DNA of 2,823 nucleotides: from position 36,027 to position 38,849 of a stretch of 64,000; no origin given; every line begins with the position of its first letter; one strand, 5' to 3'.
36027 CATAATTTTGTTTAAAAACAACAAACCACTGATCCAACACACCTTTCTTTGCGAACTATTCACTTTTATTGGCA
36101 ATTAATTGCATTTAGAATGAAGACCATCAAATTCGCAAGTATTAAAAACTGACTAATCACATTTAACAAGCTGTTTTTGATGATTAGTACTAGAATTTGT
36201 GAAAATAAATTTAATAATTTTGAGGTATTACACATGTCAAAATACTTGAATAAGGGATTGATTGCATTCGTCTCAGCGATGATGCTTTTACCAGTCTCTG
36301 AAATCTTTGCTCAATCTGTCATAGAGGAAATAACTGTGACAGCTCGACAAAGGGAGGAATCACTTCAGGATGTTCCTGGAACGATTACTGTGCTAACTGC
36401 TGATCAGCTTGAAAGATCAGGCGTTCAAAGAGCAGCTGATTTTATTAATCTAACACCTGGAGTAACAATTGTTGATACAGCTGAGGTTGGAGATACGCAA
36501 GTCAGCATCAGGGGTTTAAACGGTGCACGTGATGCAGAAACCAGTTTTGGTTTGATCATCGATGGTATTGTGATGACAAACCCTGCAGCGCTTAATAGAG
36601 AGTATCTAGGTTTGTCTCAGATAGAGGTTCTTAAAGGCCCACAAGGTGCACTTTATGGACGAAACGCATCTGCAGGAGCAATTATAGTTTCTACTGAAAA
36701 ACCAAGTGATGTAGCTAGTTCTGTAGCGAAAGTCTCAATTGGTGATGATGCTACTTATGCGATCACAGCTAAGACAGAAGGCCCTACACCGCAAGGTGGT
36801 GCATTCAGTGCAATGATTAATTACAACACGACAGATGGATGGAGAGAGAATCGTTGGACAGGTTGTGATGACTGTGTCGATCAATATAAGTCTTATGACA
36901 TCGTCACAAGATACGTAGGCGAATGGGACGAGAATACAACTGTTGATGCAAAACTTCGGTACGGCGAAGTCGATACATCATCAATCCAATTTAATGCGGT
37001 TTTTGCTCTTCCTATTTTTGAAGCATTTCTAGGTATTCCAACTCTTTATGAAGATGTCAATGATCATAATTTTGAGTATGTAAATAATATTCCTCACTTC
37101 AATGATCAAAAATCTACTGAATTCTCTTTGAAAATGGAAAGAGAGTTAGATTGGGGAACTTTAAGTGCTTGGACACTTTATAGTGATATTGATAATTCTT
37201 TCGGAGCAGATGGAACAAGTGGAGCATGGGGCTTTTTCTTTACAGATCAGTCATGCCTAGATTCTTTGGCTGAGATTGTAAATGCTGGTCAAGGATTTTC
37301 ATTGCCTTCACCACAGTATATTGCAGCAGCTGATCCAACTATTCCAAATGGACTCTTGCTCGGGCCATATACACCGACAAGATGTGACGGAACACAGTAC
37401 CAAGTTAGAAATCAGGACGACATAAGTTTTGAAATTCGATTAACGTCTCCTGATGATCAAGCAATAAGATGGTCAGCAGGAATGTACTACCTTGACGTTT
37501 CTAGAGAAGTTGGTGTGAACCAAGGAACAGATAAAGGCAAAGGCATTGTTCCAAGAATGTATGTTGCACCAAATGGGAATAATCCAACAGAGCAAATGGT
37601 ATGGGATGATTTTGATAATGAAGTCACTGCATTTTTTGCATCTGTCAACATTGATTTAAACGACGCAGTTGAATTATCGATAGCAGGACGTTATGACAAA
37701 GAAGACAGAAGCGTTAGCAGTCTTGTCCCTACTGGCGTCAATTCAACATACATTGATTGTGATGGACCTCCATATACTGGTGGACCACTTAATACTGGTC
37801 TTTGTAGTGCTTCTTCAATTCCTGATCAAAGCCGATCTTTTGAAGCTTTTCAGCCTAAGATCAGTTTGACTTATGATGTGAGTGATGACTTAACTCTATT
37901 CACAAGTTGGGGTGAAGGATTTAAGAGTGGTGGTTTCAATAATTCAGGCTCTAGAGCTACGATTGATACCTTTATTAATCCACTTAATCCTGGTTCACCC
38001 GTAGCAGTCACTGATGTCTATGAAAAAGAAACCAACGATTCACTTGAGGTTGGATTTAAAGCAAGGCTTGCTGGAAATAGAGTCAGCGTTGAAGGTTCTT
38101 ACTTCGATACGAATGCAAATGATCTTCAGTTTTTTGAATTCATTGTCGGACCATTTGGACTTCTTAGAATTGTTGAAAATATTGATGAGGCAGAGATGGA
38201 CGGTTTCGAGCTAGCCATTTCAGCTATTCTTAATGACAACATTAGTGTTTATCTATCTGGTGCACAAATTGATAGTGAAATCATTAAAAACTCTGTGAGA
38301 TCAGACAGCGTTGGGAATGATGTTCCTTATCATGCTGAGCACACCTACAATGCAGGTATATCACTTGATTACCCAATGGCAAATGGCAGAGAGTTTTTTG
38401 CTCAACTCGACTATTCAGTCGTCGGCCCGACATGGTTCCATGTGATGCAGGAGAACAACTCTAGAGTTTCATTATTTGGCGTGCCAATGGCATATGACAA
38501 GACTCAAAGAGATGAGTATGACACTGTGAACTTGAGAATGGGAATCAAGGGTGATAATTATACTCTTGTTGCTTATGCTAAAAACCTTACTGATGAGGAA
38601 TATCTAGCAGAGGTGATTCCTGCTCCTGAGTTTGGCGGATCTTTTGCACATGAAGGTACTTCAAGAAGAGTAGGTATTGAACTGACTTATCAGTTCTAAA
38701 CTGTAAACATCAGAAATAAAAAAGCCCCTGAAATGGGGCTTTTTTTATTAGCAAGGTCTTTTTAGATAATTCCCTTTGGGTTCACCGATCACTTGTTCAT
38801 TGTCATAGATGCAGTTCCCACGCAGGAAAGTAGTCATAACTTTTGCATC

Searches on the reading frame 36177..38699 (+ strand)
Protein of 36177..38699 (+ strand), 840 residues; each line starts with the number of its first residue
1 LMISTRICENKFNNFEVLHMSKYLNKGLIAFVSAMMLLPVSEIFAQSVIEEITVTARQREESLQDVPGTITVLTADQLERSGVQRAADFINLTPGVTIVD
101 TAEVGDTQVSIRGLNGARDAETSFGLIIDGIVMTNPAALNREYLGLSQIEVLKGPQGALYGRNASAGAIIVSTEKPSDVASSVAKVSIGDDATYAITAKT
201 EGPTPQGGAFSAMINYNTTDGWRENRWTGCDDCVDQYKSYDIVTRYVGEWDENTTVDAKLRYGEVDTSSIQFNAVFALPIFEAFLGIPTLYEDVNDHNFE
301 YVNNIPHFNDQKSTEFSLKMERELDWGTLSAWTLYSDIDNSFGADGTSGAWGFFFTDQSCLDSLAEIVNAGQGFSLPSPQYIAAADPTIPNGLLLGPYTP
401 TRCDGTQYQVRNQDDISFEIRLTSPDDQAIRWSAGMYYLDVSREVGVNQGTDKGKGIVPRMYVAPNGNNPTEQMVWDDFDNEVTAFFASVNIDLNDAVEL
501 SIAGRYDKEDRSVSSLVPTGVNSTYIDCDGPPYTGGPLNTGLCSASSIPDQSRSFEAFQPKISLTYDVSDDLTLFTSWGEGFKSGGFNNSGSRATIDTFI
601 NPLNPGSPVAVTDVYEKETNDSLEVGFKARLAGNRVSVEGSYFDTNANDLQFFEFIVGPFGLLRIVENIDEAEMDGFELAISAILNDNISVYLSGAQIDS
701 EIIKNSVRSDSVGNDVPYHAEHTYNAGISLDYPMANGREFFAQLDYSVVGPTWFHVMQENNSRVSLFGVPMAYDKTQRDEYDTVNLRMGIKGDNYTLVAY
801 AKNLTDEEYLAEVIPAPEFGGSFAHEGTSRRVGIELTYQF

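Call 39: search_protein_families(library=ncbifam, proteins=[window:36177-38699:+], max_evalue=0.00001)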
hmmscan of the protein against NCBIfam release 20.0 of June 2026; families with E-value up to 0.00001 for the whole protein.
window:36177-38699:+ (840 aa): 20 families
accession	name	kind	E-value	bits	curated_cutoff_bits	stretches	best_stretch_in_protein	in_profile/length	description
TIGR01783.1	TonB-siderophor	subfamily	1.1e-38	133.3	223.5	2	65-221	1-155/649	TonB-dependent siderophore receptor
TIGR01785.1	TonB-hemin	subfamily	4.2e-32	111.4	316.85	2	50-180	2-135/677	TonB-dependent heme/hemoglobin receptor family protein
TIGR01786.1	TonB-hemlactrns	subfamily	2.3e-29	102.3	323.75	2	51-180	2-140/719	TonB-dependent hemoglobin/transferrin/lactoferrin family receptor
TIGR01779.1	TonB-B12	equivalog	2.4e-16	59.4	599.7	1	37-261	14-243/614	TonB-dependent vitamin B12 receptor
NF053590.1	TonB_dep_TOL0244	equivalog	3.5e-14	52.3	645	1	51-216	12-181/604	TOL_0244 family TonB-dependent receptor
NF041535.1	TonB_rec_PqqU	equivalog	4.9e-14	51.6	1200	1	57-223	7-184/676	TonB-dependent receptor PqqU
TIGR04056.1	OMP_RagA_SusC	subfamily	8.4e-13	47.5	368.25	1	47-203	76-228/981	SusC/RagA family TonB-linked outer membrane protein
NF007478.2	PRK10064.1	equivalog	9.9e-11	40.6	745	1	37-175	20-159/663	catecholate siderophore receptor CirA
NF007349.0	PRK09840.1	equivalog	1e-10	40.3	686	1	60-200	65-201/760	catecholate siderophore receptor Fiu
NF010650.0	PRK14049.1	equivalog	2.5e-10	39.2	904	0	62-208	78-222/729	ferrioxamine B receptor precursor protein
NF010010.0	PRK13483.1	equivalog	1.1e-09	36.9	927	1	40-177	20-166/660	ligand-gated channel protein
NF010651.0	PRK14050.1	equivalog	1.7e-09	36.4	884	1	52-188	65-200/730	TonB-dependent siderophore receptor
NF010038.0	PRK13513.1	equivalog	2.6e-09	36.2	942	1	28-195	15-182/659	ligand-gated channel protein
NF007926.1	PRK10641.1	equivalog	1.3e-08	33.9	836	1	40-222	19-200/617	TonB-dependent vitamin B12 receptor BtuB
NF007465.0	PRK10044.1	equivalog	3.5e-08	32.1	803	1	49-195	62-208/726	ferrichrome porin FhuA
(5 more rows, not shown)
